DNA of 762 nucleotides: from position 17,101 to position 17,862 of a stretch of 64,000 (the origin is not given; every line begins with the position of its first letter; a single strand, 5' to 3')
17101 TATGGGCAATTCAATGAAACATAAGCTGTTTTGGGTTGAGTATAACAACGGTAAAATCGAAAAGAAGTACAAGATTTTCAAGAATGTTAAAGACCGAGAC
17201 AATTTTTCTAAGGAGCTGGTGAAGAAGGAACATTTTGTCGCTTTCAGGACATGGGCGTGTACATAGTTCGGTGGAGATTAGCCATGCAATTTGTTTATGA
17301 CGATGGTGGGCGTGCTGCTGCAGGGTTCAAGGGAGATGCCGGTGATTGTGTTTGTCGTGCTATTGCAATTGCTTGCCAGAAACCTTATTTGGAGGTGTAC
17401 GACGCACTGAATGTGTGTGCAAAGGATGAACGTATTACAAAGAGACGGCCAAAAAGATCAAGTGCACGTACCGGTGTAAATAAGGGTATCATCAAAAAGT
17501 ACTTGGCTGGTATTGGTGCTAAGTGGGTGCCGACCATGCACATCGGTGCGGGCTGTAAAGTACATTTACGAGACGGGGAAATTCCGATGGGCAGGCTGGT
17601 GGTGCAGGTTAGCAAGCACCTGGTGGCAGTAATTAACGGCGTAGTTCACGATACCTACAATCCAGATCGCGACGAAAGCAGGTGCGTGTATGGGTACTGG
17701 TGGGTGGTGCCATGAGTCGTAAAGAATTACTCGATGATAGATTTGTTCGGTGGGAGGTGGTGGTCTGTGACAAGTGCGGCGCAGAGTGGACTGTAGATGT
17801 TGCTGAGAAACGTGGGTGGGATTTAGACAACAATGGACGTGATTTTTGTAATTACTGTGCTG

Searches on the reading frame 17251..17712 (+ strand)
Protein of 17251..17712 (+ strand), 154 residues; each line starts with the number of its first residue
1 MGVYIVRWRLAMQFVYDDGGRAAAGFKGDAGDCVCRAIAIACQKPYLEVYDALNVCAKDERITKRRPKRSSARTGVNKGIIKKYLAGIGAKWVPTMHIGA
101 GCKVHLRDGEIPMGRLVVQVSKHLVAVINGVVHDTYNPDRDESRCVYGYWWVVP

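Call 20: search_protein_families(library=phrogs, proteins=[window:17251-17712:+], max_evalue=0.001)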
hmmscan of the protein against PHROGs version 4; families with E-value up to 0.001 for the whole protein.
window:17251-17712:+ (154 aa): 1 family
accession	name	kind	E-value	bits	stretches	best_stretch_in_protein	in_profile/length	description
phrog_3754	-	unknown function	2e-12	48.6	1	28-152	19-143/145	-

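Call 73: search_protein_families(library=pfam, proteins=[window:17251-17712:+], max_evalue=0.01)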
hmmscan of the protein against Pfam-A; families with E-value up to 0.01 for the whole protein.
window:17251-17712:+ (154 aa): 0 families
